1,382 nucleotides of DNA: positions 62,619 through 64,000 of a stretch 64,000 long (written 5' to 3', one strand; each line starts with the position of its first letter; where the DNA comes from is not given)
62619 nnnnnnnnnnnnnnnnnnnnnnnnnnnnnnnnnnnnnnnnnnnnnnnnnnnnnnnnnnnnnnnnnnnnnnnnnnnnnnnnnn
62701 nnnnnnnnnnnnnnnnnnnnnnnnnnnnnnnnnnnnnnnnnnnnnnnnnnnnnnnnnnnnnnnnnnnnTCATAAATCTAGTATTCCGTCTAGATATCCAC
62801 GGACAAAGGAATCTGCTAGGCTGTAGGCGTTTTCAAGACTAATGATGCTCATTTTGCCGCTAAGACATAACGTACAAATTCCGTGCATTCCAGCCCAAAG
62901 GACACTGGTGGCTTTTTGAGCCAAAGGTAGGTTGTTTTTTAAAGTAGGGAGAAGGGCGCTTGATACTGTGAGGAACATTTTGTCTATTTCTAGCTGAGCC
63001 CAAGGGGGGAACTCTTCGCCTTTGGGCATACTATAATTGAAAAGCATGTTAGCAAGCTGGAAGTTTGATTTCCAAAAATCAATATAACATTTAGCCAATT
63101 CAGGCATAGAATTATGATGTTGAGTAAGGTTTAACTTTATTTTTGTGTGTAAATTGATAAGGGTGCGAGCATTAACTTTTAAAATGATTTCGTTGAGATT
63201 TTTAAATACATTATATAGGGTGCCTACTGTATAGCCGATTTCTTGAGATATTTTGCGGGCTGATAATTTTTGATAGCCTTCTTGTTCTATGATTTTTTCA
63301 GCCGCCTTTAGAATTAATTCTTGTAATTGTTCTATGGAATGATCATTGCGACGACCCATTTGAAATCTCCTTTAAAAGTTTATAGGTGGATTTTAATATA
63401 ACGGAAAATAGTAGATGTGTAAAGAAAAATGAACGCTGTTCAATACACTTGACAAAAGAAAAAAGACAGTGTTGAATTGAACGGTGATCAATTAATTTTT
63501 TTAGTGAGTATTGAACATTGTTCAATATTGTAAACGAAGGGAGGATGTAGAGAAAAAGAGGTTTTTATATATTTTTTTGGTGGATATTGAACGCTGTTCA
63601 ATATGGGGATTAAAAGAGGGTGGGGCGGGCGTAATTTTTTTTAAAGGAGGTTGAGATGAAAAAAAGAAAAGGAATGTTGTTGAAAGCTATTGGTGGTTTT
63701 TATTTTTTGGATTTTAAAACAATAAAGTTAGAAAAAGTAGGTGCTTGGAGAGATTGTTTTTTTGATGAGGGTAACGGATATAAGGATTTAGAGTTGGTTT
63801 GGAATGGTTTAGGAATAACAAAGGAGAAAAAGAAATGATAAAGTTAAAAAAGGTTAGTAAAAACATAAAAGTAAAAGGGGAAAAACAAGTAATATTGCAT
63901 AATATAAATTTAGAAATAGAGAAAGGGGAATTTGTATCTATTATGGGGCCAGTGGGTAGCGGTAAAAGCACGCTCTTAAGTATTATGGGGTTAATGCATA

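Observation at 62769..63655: TetR regulator translationally coupled to an envelope-biogenesis gene string, with four palindromic operators in its divergent promoter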

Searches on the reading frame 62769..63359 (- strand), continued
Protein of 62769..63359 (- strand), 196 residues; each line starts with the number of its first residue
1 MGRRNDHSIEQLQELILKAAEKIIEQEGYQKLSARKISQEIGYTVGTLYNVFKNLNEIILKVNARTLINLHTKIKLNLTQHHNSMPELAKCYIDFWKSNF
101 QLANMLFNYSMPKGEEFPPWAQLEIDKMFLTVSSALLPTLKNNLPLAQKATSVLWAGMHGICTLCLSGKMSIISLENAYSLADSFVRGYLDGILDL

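Call 25: search_protein_families(library=ncbifam, proteins=[L001:8851-9525:-, L001:9522-9704:-, window:62769-63359:-, L007:2684-3193:-], max_evalue=0.001)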
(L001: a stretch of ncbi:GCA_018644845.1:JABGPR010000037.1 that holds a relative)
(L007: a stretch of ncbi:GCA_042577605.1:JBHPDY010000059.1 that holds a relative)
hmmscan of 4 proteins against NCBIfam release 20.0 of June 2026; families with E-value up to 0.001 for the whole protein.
L001:8851-9525:- (224 aa): 186 families (the best 25 are shown)
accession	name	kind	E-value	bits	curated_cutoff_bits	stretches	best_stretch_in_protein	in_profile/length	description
TIGR02211.1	LolD_lipo_ex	equivalog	6.5e-56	189.3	307.75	1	1-219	1-220/221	lipoprotein-releasing ABC transporter ATP-binding protein LolD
NF038007.1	ABC_ATP_DarD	equivalog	6e-54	182.8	375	1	1-218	1-218/218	darobactin export ABC transporter ATP-binding protein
TIGR03608.1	L_ocin_972_ABC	subfamily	3.3e-53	180.2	254.85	1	9-213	2-206/206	putative bacteriocin export ABC transporter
TIGR02673.1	FtsE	equivalog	2.5e-50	171.1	264.85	1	1-216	1-213/214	cell division ATP-binding protein FtsE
NF007826.0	PRK10535.1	equivalog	1.1e-48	166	966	1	2-218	5-221/648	macrolide ABC transporter ATP-binding protein/permease MacB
TIGR02982.1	heterocyst_DevA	subfamily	1.9e-47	161.7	295.8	1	2-218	2-219/220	ABC exporter ATP-binding subunit, DevA family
NF008639.0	PRK11629.1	equivalog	9.7e-45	152.8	360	1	8-219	13-225/234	lipoprotein-releasing ABC transporter ATP-binding protein LolD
NF007879.0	PRK10584.1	equivalog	5.3e-42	144.1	336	1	2-219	7-225/228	putative ABC transporter ATP-binding protein YbbA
NF007027.0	PRK09493.1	equivalog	5.1e-41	140.6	379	1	1-218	1-214/240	glutamine ABC transporter ATP-binding protein GlnQ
TIGR02315.1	ABC_phnC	equivalog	2.6e-36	125.3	266.1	1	1-222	1-228/243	phosphonate ABC transporter ATP-binding protein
TIGR01186.1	proV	subfamily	2e-35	122.6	326.6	1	19-200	7-189/363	betaine/proline/choline family ABC transporter ATP-binding protein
NF008428.0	PRK11264.1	equivalog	2.6e-35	121.8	406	1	2-218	4-222/250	L-cystine ABC transporter ATP-binding protein TcyN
TIGR02314.1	ABC_MetN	equivalog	8e-35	120.4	499.7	1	1-205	1-205/343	methionine ABC transporter ATP-binding protein MetN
NF040933.2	ABC_arch_GlcV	equivalog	3.5e-34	118.2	450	1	2-216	3-218/357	glucose ABC transporter ATP-binding protein GlcV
TIGR00968.1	3a0106s01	subfamily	6.3e-33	114.3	342.75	1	10-222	5-213/237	sulfate ABC transporter ATP-binding protein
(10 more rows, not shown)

L001:9522-9704:- (60 aa): 0 families

window:62769-63359:- (196 aa): 6 families
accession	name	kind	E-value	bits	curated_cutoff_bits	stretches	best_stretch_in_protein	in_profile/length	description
NF053878.1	FATransRegFadRBac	equivalog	9.1e-08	32.1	200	1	14-98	6-93/190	fatty acid metabolism transcriptional regulator FadR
NF041196.1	ScbR_bind_reg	equivalog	3.3e-06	27.4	150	1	13-88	8-83/191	ScbR family autoregulator-binding transcription factor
NF051852.1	efflux_TF_MtrR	exception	1.9e-05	24.5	280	1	12-96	11-96/205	multidrug efflux system transcriptional repressor MtrR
NF011572.0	PRK14996.1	equivalog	0.00019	21.4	144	1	10-73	7-66/192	TetR family transcriptional regulator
NF010319.1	PRK13756.1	equivalog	0.00023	21.1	265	1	14-73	5-64/199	tetracycline resistance transcriptional repressor TetR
NF000040.3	Tn10_TetC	equivalog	0.00047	20.4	425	0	17-99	19-103/197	tetracyline resistance-associated transcriptional repressor TetC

L007:2684-3193:- (169 aa): 0 families
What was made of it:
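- Closest known: Thermus thermophilus FadR. Different: The protein is far below the cut-off of the NCBIfam FadR model, which is built on Bacillus-type FadR (32 bits against 200, call 25).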

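Call 28: find_related_loci(query=A1, collection=metagenome_contigs, flank=4000)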
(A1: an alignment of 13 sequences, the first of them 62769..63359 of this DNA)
Query A1 (196 aa) in metagenome_contigs; peptide patterns used: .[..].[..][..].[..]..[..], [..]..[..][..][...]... (x = any residue, [..] = any of these).
600 stretches matched a pattern (row limit reached: there are more); 464 encode a relative of the query (tblastn E <= 1e-3); the best 80 are kept; 80 distinct loci.
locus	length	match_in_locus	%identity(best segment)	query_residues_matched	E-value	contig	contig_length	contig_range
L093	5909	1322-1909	100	1-196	3e-133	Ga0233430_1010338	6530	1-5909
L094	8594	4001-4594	43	1-193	8e-53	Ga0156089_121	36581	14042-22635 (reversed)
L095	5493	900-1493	43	1-194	5e-52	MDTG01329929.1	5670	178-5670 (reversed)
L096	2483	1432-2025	43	1-194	1e-51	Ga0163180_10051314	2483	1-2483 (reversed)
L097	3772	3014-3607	43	1-193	5e-51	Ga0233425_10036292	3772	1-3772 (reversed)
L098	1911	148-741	43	1-193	7e-52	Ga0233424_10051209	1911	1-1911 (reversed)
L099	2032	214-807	43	1-193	2e-50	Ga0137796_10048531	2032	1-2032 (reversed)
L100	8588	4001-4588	41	1-193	2e-49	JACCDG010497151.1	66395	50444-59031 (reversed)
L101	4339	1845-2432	42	1-193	2e-47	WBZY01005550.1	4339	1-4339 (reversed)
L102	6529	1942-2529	41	1-193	3e-47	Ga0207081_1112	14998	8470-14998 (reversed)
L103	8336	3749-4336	39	1-194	4e-47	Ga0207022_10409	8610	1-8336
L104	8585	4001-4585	42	1-193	7e-47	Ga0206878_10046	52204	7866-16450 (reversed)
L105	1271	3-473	49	37-193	2e-48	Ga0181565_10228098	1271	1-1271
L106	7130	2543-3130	40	1-192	5e-46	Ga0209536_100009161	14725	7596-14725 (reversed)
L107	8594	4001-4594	38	1-194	4e-46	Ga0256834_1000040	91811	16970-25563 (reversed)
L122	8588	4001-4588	40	1-192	2e-44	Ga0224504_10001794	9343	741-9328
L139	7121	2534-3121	37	1-193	1e-43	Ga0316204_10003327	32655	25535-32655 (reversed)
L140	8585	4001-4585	37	1-193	2e-43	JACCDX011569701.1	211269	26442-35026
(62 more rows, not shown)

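Call 32: search_solved_structures(query=A1, max_evalue=0.001)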
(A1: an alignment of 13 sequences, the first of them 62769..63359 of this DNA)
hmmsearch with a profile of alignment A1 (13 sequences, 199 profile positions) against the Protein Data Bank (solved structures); distinct sequences matched with E-value up to 0.001: 141 (the best 60 are shown).
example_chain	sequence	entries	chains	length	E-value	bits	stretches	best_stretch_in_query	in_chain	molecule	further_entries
3cjd_A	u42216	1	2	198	2.5e-32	115.3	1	5-190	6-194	Transcriptional regulator, TetR family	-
6azh_A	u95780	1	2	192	1.7e-10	44.1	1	12-197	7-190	TetR family transcriptional regulator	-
5gpa_A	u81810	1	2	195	1.5e-09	41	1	16-106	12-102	Transcriptional regulator (TetR/AcrR family)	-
5gp9_A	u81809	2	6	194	1.5e-09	41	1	16-105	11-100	Transcriptional regulator (TetR/AcrR family)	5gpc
3whb_A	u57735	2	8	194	1.8e-09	40.7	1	16-89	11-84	Fatty acid metabolism regulator protein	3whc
1vi0_A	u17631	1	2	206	2.1e-09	40.5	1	16-89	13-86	transcriptional regulator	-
3qkx_A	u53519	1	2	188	2.5e-09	40.3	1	8-114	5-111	Uncharacterized HTH-type transcriptional regulator HI_0893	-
1zk8_A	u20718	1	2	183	2.6e-09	40.2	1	16-110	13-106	Transcriptional regulator, TetR family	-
3he0_A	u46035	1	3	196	1.2e-08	38.1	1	15-84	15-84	Transcriptional regulator, TetR family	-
3on2_A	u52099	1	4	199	5.2e-08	36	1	11-182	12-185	Probable transcriptional regulator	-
8wp6_A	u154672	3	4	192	6e-08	35.8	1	9-178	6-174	TetR family transcriptional regulator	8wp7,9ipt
2hyt_A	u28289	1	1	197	9.5e-08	35.1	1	1-160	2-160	TetR-family transcriptional regulator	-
6el2_A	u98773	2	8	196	1.2e-07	34.7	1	8-132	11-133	Transcriptional regulator TetR family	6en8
8z0c_A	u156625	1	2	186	1.4e-07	34.6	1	12-178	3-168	TetR family transcriptional regulator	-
5haw_A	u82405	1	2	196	1.6e-07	34.4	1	14-147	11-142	Nucleoid occlusion factor SlmA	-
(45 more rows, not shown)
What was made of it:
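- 62769..63359 (-): tetR: 196-aa TetR/AcrR-family regulator with a WHG-type C-terminal domain. The alignment profile matches PDB 3cjd at E = 2.5e-32 (call 32).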

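Call 33: search_protein_families(library=ncbifam, proteins=[L122:1661-3751:-, L122:1008-1703:-, L122:4682-8134:+, L104:1116-3905:-, L140:4591-5310:+, L140:5317-6636:+, L139:3149-4111:+, L094:4827-5312:+, L122:4001-4603:+], max_evalue=0.00001)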
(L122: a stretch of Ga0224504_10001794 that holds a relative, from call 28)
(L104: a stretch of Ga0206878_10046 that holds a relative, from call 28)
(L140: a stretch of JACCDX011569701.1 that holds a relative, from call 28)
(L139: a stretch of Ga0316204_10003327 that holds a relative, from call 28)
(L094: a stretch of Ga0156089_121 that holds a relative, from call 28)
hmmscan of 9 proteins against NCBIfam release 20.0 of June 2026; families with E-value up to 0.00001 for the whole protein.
L122:1661-3751:- (696 aa): 1 family
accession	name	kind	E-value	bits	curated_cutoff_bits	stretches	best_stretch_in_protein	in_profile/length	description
TIGR03788.1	marine_srt_targ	equivalog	1.3e-60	205.6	551.65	2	264-634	220-589/629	marine proteobacterial sortase target protein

L122:1008-1703:- (231 aa): 1 family
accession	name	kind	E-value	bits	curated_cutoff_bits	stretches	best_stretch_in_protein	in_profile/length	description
TIGR03902.1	rhom_GG_sort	equivalog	1e-31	110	84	1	55-201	4-152/154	rhombosortase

L122:4682-8134:+ (1150 aa): 106 families (the best 25 are shown)
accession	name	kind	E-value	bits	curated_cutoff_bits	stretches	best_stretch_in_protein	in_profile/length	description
NF006386.0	PRK08633.1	equivalog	0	1570.5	1221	1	2-1149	3-1145/1147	acyl-[ACP]--phospholipid O-acyltransferase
NF005291.0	PRK06814.1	equivalog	1.4e-191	639.1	1349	1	3-1148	6-1133/1140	acyl-[ACP]--phospholipid O-acyltransferase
NF005959.0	PRK08043.1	equivalog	3.5e-109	366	886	1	422-1145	5-711/719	bifunctional acyl-ACP--phospholipid O-acyltransferase/long-chain-fatty-acid--ACP ligase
NF004971.0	PRK06334.1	equivalog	1.5e-76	258.1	847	1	646-1147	45-535/539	long chain fatty acid--[acyl-carrier-protein] ligase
NF004837.0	PRK06187.1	subfamily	1.4e-63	214.9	476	1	785-1137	168-514/531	long-chain-fatty-acid--CoA ligase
NF004114.0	PRK05605.1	equivalog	7.9e-53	179.6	766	1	786-1135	220-559/575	long-chain-fatty-acid--CoA ligase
TIGR01733.1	AA-adenyl-dom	subfamily_domain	5.1e-49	167.2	317.4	1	667-1069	23-400/409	amino acid adenylation domain-containing protein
NF005702.0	PRK07514.1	subfamily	7.3e-48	163.1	558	1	786-1135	156-490/506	malonyl-CoA synthase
NF006181.0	PRK08314.1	subfamily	2.5e-47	161.4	705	1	783-1135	200-544/563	long-chain-fatty-acid--CoA ligase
NF004229.0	PRK05677.1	subfamily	1.4e-45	155.8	879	1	790-1130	210-540/563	long-chain-fatty-acid--CoA ligase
NF005463.0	PRK07059.1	subfamily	3.9e-44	151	869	1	790-1135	207-546/557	long-chain-fatty-acid--CoA ligase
NF009233.0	PRK12583.1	subfamily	3.3e-43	147.9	832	1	785-1145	199-550/558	fatty acid CoA ligase family protein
NF006523.0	PRK08974.1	equivalog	1.8e-41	141.9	884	1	791-1098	210-504/561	long-chain-fatty-acid--CoA ligase FadD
NF005858.0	PRK07787.1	subfamily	1.6e-40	138.9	575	1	786-1135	128-462/471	acyl-CoA synthetase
NF005714.0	PRK07529.1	subfamily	2.2e-40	138.6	632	1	780-1139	211-570/640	acyl-CoA synthetase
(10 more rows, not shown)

L104:1116-3905:- (929 aa): 0 families

L140:4591-5310:+ (239 aa): 1 family
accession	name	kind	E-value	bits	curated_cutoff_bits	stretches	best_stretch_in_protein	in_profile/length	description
TIGR03695.1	menH_SHCHC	equivalog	5.1e-06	26.1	208.55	0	30-113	3-94/252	2-succinyl-6-hydroxy-2,4-cyclohexadiene-1-carboxylate synthase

L140:5317-6636:+ (439 aa): 5 families
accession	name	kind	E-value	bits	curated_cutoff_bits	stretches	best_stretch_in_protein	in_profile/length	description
NF005291.0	PRK06814.1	equivalog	1.4e-137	460.3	1349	1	12-438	4-429/1140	acyl-[ACP]--phospholipid O-acyltransferase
NF006386.0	PRK08633.1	equivalog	2e-73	247.7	1221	1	14-435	4-414/1147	acyl-[ACP]--phospholipid O-acyltransferase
NF008397.0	PRK11195.1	equivalog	1.5e-34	119.8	297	1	19-434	3-399/414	lysophospholipid transporter LplT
TIGR00900.1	2A0121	subfamily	1.4e-18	67.4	319.6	1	57-400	31-356/364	H+ Antiporter protein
TIGR00880.1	2_A_01_02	superfamily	9.8e-06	25.7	131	1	74-203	12-137/141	multidrug resistance protein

L139:3149-4111:+ (320 aa): 0 families

L094:4827-5312:+ (161 aa): 0 families

L122:4001-4603:+ (200 aa): 5 families
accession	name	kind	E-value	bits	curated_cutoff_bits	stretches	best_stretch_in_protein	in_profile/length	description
NF053731.1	TransRegFasRMycb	equivalog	1.1e-08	35.1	330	1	7-120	7-120/199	HTH-type transcriptional activator FasR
NF053878.1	FATransRegFadRBac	equivalog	4.6e-08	33.1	200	1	16-138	8-130/190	fatty acid metabolism transcriptional regulator FadR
NF050111.1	TransRegSACE7040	equivalog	4e-07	30.1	250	1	13-103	3-93/186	SACE_7040 family transcriptional regulator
NF041196.1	ScbR_bind_reg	equivalog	5e-07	30.1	150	1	13-189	8-185/191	ScbR family autoregulator-binding transcription factor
NF007949.0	PRK10668.1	equivalog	8.8e-07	28.6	271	1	1-114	1-114/216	multidrug efflux transporter transcriptional repressor AcrR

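Call 39: find_homologous_proteins(query=L001:8851-9525:-, max_evalue=1e-30)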
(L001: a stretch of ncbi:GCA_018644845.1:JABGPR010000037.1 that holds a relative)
Query L001:8851-9525:- (224 aa): 6129 proteins with E <= 1e-30 among 8000 candidates; the best 120 are listed.
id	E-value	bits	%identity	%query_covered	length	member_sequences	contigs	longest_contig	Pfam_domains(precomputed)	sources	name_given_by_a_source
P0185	6.3e-140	482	100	100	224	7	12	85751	PF00005.34,PF02463.26,PF13304.13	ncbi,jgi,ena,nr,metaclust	ncbi:ABC transporter ATP-binding protein [bacterium]|nr:ABC transporter ATP-binding protein [bacteri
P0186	9.1e-75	269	98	58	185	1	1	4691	PF00005.34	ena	-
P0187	2.9e-53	199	45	97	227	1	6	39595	PF00005.34,PF02463.26,PF13304.13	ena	-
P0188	4.5e-51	192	41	99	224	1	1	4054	PF00005.34,PF13401.13,PF02463.26,PF13304.13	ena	-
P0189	6.3e-51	191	44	97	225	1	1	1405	PF00005.34,PF02463.26,PF13304.13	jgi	jgi:putative ABC transport system ATP-binding protein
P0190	8.0e-51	191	44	97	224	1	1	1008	PF00005.34,PF02463.26,PF13304.13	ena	-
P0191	1.2e-50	190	43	97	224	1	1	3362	PF00005.34,PF02463.26,PF13304.13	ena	-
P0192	2.5e-50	189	44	97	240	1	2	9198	PF00005.34,PF02463.26,PF13304.13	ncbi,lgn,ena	-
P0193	2.7e-50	189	44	97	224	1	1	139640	PF00005.34,PF02463.26,PF13304.13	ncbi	-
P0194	3.0e-50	189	44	97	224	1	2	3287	PF00005.34,PF02463.26,PF13304.13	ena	-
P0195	3.0e-50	189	45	100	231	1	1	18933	PF00005.34,PF02463.26,PF13304.13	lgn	-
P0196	3.0e-50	189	44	98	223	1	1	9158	PF00005.34,PF02463.26,PF13304.13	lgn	-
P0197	3.5e-50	189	45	97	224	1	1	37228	PF00005.34,PF02463.26,PF13304.13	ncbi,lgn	-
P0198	3.9e-50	189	44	97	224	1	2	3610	PF00005.34,PF02463.26,PF13304.13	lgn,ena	-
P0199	5.5e-50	188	44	97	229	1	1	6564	PF00005.34,PF02463.26,PF13304.13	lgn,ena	-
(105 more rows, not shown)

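Call 64: predict_structure(alignment_id=A1)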
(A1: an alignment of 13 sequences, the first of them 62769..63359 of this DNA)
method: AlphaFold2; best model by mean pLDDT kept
length: 196 residues; sequences in the alignment: 13
mean_pLDDT: 90.7   pTM: 0.84
mean pLDDT of the five models: 90.7, 89.9, 89.6, 89.4, 89.3
residues with pLDDT >= 90: 157; 70-90: 27; 50-70: 10; < 50: 2
segments of 3 or more residues with pLDDT < 50: none
pLDDT, mean of each block of 10 residues (from residue 1): 70 96 95 96 93 93 96 96 93 93 91 87 94 95 95 94 78 74 95 89
secondary structure, 60 per line:
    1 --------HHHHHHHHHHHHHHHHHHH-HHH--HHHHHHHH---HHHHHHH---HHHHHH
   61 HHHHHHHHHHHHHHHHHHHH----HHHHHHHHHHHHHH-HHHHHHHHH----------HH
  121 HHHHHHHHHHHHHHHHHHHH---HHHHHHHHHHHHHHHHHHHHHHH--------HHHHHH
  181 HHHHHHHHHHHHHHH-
elements in order: H9-27 H34-41 H45-51 H55-80 H85-98 H100-108 H119-140 H144-166 H175-195
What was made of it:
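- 62769..63359 (-): The AlphaFold2 model has pLDDT 90.7 and nine helices (call 64).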

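Call 66: fold_search(model_id=the predicted structure, library=pdb)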
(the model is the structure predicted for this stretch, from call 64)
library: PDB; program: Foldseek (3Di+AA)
matches with E <= 10: 887; with E <= 0.001: 56
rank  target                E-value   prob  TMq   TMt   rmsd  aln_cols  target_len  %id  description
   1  3cjd_A                1.2e-07  1.00  0.76  0.82   3.4       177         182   24  Crystal structure of putative TetR transcriptional regulator (YP_510936.1) from Jannaschia sp. CCS1 at 1.79 A resoluti (released 2008-04-01)
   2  3cjd_B                3.0e-07  1.00  0.78  0.83   2.9       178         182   25  Crystal structure of putative TetR transcriptional regulator (YP_510936.1) from Jannaschia sp. CCS1 at 1.79 A resoluti (released 2008-04-01)
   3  6o6o_B                2.8e-05  1.00  0.66  0.70   4.0       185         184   17  Structure of the regulator FasR from Mycobacterium tuberculosis (released 2020-03-11)
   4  6o6p_B                3.0e-05  1.00  0.67  0.69   3.8       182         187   16  Structure of the regulator FasR from Mycobacterium tuberculosis in complex with DNA (released 2020-03-11)
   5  6o6o_A                4.7e-05  1.00  0.67  0.69   4.3       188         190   16  Structure of the regulator FasR from Mycobacterium tuberculosis (released 2020-03-11)
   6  6o6p_A                7.9e-05  1.00  0.67  0.69   4.1       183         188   16  Structure of the regulator FasR from Mycobacterium tuberculosis in complex with DNA (released 2020-03-11)
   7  5d1r_A                1.1e-04  1.00  0.78  0.69   3.3       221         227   15  Crystal structure of Mycobacterium tuberculosis Rv1816 transcriptional regulator. (released 2015-09-30)
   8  3on2_C                1.2e-04  1.00  0.74  0.75   3.6       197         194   18  Structure of a protein with unknown function from Rhodococcus sp. RHA1 (released 2010-09-22)
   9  3on2_B                1.2e-04  1.00  0.73  0.74   3.8       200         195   18  Structure of a protein with unknown function from Rhodococcus sp. RHA1 (released 2010-09-22)
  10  6o6n                  1.2e-04  1.00  0.61  0.61   4.6       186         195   17  Structure of the regulator FasR from Mycobacterium tuberculosis in complex with C20-CoA (released 2020-03-11)
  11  3c07_A                1.3e-04  1.00  0.68  0.62   4.2       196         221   20  Crystal structure of a TetR family transcriptional regulator from Streptomyces coelicolor A3(2) (released 2008-02-05)
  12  5d1r_B                2.1e-04  1.00  0.75  0.66   4.4       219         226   16  Crystal structure of Mycobacterium tuberculosis Rv1816 transcriptional regulator. (released 2015-09-30)
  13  3on2_A                2.6e-04  1.00  0.72  0.74   3.5       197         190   18  Structure of a protein with unknown function from Rhodococcus sp. RHA1 (released 2010-09-22)
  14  3c07_B                2.6e-04  1.00  0.72  0.67   3.8       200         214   18  Crystal structure of a TetR family transcriptional regulator from Streptomyces coelicolor A3(2) (released 2008-02-05)
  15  3aqt_B                3.2e-04  1.00  0.58  0.58   4.9       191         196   14  CRYSTAL STRUCTURE OF RolR (NCGL1110) complex WITH ligand RESORCINOL (released 2011-07-06)
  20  3ang_C                4.3e-04  1.00  0.64  0.62   4.2       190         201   15  Crystal structure of Thermus thermophilus FadR in complex with E. coli-derived dodecyl-CoA (released 2011-03-09)
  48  3anp_B                8.2e-04  1.00  0.63  0.64   4.3       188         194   14  Crystal structure of Thermus thermophilus FadR, a TetR familly transcriptional repressor, in complex with lauroyl-CoA. (released 2011-03-09)
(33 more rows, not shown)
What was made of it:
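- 62769..63359 (-): The best Foldseek match is 3cjd, followed by FasR and FadR-type TetRs (call 66).
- On TetR/AcrR family of transcriptional regulators: All top Foldseek hits are TetR-family structures (call 66).
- Closest known: Thermus thermophilus FadR. Same: The protein is a TetR-family member, and the acyl-CoA-bound structures 3ang and 3anp are among the structural neighbours (call 66).
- Closest known: Mycobacterium tuberculosis FasR. Same: It is the next-best structural neighbour (call 66).
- After 3cjd, the closest structural neighbours are the acyl-CoA sensors FasR and the FadRs of Thermus and Bacillus (call 66).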

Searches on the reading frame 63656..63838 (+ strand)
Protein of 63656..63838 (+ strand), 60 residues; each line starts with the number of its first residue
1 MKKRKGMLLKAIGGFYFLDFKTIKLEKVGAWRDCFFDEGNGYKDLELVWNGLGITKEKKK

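Call 7: search_protein_families(library=pfam, proteins=[window:63656-63838:+], max_evalue=0.01)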
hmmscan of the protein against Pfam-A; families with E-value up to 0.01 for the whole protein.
window:63656-63838:+ (60 aa): 0 families

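Call 42: search_protein_representatives(protein=window:63656-63838:+)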
Query: 60 residues. Proteins with E-value up to 0.001 (for the whole library): 2; up to 1e-10: 1; up to 1e-30: 1. The best 2 are listed.
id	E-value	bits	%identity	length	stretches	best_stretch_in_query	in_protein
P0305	1.7e-33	129.1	100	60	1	1-60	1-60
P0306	5.0e-07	45.7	49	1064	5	34-56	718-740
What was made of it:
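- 63656..63838 (+): Orphan 60-aa ORF with a strong AAGGAGG ribosome-binding site, ATGA-coupled to the ABC ATPase. No homologue outside its own cluster was found among 1.84 billion representative proteins (call 42).
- orf60 is an orphan (call 42).
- Tried and rejected: Homologues of orf60 were sought among 1.84 billion representatives, and none was found (call 42).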

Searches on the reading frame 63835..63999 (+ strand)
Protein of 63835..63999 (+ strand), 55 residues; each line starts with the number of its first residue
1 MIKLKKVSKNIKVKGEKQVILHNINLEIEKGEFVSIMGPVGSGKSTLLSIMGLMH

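Call 7: search_protein_families(library=pfam, proteins=[window:63835-63999:+], max_evalue=0.01)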
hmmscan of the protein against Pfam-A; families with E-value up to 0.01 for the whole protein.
window:63835-63999:+ (55 aa): 4 families
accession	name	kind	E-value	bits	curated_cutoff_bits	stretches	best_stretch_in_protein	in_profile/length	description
PF00005.33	ABC_tran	-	2.8e-08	34.9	25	1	21-51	1-31/137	ABC transporter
PF13555.12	AAA_29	-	0.00018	21.6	27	1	25-49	16-41/61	P-loop containing region of AAA domain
PF13476.12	AAA_23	-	0.0094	17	27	1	19-50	10-38/201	AAA domain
PF25199.1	nSTAND_NTPase5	-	0.0099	16.2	34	1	26-48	36-58/145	Novel STAND NTPase 5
